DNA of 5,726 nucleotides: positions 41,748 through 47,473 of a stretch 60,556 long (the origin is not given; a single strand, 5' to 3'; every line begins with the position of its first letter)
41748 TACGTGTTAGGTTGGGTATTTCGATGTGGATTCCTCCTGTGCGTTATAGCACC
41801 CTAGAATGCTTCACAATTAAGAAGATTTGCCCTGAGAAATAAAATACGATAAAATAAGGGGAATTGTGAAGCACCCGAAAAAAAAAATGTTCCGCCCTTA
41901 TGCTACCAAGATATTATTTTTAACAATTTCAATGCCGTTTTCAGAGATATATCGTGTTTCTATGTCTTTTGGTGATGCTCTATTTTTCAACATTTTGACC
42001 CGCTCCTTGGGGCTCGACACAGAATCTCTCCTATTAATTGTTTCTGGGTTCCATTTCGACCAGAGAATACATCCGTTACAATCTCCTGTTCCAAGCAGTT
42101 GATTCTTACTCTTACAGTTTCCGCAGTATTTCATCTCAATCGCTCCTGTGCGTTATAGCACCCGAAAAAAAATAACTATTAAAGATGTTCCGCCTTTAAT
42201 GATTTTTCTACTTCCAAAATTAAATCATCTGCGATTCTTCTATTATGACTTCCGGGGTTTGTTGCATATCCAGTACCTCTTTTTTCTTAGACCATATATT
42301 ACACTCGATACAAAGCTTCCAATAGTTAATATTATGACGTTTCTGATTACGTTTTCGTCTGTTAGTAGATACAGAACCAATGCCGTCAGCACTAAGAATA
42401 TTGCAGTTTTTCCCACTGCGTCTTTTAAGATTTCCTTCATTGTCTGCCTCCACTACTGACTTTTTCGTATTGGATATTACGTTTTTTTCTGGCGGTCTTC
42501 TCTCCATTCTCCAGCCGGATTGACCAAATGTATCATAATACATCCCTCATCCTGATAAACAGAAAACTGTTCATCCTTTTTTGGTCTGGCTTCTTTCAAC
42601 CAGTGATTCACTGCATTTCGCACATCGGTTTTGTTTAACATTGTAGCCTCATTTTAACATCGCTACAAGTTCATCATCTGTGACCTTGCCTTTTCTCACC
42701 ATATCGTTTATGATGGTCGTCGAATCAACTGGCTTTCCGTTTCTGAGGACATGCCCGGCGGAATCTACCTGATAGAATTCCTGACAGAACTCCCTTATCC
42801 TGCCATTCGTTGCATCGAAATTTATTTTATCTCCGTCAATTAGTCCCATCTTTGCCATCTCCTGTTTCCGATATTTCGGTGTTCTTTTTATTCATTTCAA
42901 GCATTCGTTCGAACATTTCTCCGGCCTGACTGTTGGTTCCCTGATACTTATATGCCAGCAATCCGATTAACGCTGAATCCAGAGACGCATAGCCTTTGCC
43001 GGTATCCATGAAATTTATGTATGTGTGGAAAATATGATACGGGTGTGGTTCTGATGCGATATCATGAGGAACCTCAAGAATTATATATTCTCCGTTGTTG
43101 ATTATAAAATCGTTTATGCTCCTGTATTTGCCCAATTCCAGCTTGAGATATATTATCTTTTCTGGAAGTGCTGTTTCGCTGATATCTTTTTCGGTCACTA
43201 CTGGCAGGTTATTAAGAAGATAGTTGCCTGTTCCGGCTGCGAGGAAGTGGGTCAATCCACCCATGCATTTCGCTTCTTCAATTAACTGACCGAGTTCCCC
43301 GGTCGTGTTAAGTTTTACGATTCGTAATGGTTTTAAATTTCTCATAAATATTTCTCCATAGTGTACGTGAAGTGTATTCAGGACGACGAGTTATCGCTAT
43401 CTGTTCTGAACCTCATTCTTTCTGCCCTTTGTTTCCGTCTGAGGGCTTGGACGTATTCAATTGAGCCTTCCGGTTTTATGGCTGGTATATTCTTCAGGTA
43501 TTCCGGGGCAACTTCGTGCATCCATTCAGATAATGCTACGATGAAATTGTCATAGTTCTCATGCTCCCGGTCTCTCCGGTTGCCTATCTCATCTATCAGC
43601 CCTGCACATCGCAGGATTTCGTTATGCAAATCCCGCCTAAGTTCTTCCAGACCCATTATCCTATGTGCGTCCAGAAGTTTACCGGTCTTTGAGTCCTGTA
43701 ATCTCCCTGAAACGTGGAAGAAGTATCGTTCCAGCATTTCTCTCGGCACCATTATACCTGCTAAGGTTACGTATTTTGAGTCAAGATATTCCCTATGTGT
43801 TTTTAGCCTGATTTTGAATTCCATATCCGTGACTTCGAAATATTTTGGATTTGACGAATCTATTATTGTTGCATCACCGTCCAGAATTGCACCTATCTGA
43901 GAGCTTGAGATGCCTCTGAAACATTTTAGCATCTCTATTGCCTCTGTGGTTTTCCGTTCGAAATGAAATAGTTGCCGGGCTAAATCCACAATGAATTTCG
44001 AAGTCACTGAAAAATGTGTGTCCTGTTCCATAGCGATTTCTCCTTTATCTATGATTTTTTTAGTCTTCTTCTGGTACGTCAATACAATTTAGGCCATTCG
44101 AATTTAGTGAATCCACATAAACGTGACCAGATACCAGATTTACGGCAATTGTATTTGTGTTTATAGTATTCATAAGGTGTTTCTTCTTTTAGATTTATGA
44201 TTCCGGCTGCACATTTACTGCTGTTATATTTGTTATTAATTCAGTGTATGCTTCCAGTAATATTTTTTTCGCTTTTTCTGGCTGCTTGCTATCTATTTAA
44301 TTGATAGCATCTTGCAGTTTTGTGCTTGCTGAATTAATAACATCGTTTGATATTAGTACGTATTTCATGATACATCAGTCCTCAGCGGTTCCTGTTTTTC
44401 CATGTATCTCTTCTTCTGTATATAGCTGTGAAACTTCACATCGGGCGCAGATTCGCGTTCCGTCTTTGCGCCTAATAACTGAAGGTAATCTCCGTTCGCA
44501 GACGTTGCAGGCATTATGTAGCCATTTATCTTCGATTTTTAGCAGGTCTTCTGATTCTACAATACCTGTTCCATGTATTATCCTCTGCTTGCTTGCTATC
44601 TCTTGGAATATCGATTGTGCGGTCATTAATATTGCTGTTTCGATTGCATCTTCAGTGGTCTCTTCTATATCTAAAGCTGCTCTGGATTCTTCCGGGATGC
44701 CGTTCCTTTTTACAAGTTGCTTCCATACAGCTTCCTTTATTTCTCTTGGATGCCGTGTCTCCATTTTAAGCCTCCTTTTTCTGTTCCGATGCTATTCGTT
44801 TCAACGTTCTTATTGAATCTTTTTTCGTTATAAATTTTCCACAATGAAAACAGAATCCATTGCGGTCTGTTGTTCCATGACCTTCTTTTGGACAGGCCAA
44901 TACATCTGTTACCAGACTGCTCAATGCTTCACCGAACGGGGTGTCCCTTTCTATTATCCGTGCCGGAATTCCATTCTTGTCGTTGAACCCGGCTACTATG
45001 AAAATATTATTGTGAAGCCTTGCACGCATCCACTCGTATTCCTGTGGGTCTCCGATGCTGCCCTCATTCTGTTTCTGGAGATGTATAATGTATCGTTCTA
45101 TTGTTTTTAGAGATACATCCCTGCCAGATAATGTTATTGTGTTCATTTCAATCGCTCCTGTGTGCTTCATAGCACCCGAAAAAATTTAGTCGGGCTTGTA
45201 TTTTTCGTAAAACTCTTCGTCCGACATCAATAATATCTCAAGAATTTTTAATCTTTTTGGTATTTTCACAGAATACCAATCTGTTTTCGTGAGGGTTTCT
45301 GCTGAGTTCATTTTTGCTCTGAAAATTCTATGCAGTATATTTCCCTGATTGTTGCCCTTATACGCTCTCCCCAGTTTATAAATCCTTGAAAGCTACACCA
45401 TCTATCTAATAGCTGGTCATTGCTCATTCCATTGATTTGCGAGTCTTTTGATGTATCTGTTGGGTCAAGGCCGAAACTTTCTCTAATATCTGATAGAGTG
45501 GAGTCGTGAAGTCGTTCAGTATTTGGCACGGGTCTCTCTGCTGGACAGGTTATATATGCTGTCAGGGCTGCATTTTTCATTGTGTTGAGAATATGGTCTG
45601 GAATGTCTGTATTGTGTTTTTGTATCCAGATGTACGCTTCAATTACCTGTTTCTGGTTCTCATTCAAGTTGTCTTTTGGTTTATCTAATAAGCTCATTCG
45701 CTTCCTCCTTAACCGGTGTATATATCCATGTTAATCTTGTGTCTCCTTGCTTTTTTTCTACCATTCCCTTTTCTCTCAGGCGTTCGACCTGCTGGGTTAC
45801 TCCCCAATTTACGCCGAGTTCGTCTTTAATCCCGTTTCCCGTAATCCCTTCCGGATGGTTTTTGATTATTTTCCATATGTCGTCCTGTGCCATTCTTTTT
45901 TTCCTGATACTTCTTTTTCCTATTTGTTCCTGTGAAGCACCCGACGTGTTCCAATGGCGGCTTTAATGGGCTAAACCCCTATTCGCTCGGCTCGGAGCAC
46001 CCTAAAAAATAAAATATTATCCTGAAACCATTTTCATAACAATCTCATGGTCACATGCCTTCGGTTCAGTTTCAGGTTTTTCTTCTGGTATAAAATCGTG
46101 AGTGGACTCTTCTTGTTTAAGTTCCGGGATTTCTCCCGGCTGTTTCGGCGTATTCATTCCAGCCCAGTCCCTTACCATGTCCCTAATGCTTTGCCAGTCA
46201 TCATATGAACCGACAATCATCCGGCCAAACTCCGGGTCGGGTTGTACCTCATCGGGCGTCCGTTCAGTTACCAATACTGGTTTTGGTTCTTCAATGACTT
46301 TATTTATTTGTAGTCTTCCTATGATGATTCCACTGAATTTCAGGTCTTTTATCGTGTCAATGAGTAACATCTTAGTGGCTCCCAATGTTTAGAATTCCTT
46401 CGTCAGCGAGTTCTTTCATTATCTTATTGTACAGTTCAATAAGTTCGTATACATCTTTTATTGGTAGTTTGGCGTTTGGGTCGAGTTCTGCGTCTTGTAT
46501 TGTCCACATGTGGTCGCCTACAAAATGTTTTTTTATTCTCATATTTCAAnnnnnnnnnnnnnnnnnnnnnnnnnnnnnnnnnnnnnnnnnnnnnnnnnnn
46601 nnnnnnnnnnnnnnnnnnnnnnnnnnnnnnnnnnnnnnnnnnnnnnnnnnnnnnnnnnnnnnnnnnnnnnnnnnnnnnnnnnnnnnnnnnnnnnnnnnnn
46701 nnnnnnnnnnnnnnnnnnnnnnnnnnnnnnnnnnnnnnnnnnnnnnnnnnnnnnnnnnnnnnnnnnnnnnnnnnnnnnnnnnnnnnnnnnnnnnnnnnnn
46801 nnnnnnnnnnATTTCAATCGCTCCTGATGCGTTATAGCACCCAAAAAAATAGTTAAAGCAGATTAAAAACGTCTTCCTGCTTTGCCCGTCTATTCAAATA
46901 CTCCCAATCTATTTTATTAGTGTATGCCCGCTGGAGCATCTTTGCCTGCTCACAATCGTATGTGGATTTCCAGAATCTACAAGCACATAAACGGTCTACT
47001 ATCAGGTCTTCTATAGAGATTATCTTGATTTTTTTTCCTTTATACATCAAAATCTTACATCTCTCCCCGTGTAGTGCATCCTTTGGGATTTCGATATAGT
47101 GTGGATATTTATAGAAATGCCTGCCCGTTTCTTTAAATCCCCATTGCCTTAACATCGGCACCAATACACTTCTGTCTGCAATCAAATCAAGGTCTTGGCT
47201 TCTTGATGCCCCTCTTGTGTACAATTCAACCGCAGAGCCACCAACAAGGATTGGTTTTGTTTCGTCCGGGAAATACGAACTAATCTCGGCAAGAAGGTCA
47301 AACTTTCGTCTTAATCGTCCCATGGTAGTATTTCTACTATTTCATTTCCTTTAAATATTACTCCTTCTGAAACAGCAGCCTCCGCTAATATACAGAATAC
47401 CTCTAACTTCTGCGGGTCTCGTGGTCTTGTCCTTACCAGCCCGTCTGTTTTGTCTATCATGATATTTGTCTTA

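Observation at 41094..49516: Array of small genes each preceded by the same ~30-40 bp boundary motif (T-run + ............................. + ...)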

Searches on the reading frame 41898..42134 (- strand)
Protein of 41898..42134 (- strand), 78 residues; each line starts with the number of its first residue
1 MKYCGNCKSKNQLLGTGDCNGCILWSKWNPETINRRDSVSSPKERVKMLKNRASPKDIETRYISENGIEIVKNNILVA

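Call 13: search_protein_families(library=pfam, proteins=[window:41898-42134:-], max_evalue=0.1)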
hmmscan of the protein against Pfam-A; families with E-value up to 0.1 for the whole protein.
window:41898-42134:- (78 aa): 0 families

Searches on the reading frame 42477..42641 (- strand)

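Call 13: search_protein_families(library=pfam, proteins=[window:42477-42641:-], max_evalue=0.1)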
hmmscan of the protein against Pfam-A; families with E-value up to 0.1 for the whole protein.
window:42477-42641:- (54 aa): 1 family
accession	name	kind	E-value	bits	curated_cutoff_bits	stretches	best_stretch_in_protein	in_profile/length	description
PF06844.16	DUF1244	-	0.05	14.2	27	1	8-53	14-56/67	Protein of unknown function (DUF1244)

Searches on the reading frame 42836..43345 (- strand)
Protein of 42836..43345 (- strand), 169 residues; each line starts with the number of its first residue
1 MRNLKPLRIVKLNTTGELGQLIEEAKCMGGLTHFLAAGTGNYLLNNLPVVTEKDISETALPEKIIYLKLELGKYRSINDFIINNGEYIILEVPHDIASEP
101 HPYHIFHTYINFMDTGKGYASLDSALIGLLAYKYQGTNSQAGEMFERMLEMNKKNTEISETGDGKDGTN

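Call 13: search_protein_families(library=pfam, proteins=[window:42836-43345:-], max_evalue=0.1)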
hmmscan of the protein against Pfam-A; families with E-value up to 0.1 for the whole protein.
window:42836-43345:- (169 aa): 0 families

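Call 77: search_protein_families(library=padloc, proteins=[window:42836-43345:-], max_evalue=0.01)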
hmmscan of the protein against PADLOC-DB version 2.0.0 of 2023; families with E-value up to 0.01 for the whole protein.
window:42836-43345:- (169 aa): 0 families

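Call 78: search_protein_families(library=ncbifam, proteins=[window:42836-43345:-], max_evalue=0.01)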
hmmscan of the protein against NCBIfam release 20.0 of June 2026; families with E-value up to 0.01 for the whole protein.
window:42836-43345:- (169 aa): 0 families

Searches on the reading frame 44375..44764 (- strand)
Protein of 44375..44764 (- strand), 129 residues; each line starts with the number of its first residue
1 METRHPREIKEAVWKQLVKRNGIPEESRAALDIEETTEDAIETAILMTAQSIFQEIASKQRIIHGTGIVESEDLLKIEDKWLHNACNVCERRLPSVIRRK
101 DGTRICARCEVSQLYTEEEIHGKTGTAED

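Call 13: search_protein_families(library=pfam, proteins=[window:44375-44764:-], max_evalue=0.1)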
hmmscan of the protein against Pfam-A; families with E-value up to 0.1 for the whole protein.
window:44375-44764:- (129 aa): 1 family
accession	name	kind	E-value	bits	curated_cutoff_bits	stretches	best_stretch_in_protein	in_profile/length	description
PF06827.20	zf-FPG_IleRS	-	0.069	13.4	21.3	0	86-109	4-27/30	Zinc finger found in FPG and IleRS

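Call 77: search_protein_families(library=padloc, proteins=[window:44375-44764:-], max_evalue=0.01)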
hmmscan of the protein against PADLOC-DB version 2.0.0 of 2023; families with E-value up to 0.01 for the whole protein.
window:44375-44764:- (129 aa): 0 families

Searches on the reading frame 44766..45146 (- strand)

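Call 13: search_protein_families(library=pfam, proteins=[window:44766-45146:-], max_evalue=0.1)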
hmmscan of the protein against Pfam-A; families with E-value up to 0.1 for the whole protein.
window:44766-45146:- (126 aa): 1 family
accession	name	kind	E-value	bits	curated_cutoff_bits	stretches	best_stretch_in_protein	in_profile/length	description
PF19335.5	HMBD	-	0.033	14.6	23.6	1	85-105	4-24/28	Heavy metal binding domain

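Call 77: search_protein_families(library=padloc, proteins=[window:44766-45146:-], max_evalue=0.01)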
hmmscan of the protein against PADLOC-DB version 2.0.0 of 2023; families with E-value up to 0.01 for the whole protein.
window:44766-45146:- (126 aa): 0 families

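Call 78: search_protein_families(library=ncbifam, proteins=[window:44766-45146:-], max_evalue=0.01)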
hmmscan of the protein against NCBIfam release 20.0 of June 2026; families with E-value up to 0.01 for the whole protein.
window:44766-45146:- (126 aa): 0 families

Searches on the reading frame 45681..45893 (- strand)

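Call 12: search_protein_families(library=pfam, proteins=[window:45681-45893:-], max_evalue=0.1)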
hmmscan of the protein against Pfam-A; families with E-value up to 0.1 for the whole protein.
window:45681-45893:- (70 aa): 4 families
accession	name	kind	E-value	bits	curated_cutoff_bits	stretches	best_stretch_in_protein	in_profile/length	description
PF01726.22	LexA_DNA_bind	-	0.023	14.9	23.7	1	22-53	31-64/65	LexA DNA binding domain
PF08279.18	HTH_11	-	0.025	14.9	25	1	4-47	3-48/55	HTH domain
PF12802.13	MarR_2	-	0.036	14.7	27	0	10-48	14-53/61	MarR family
PF01978.25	TrmB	-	0.036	14.3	25.6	1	34-62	41-66/68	Sugar-specific transcriptional regulator TrmB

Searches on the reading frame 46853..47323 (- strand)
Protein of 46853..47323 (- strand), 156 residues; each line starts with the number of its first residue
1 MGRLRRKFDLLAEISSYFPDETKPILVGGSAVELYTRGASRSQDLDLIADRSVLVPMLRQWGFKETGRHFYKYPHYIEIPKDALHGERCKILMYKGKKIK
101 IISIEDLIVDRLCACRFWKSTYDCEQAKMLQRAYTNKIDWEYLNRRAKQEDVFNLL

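Call 12: search_protein_families(library=pfam, proteins=[window:46853-47323:-], max_evalue=0.1)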
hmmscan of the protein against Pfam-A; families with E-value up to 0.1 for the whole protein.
window:46853-47323:- (156 aa): 2 families
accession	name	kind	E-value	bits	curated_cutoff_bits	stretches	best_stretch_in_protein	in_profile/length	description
PF19502.5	DUF6036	-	7.7e-09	36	23.6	1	12-150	8-137/164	Nucleotidyltransferase of unknown function (DUF6036)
PF09970.15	DUF2204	-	0.00032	20.8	20.3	0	75-111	95-129/181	Nucleotidyl transferase of unknown function (DUF2204)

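Call 77: search_protein_families(library=padloc, proteins=[window:46853-47323:-], max_evalue=0.01)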
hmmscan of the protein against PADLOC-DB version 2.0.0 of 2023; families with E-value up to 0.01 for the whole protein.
window:46853-47323:- (156 aa): 1 family
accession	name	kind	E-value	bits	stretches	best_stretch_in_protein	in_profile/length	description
PDLC02291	AbiEii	-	0.00071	17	1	18-97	51-127/310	AbiEii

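Call 78: search_protein_families(library=ncbifam, proteins=[window:46853-47323:-], max_evalue=0.01)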
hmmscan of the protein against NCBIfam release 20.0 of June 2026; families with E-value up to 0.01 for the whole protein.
window:46853-47323:- (156 aa): 0 families
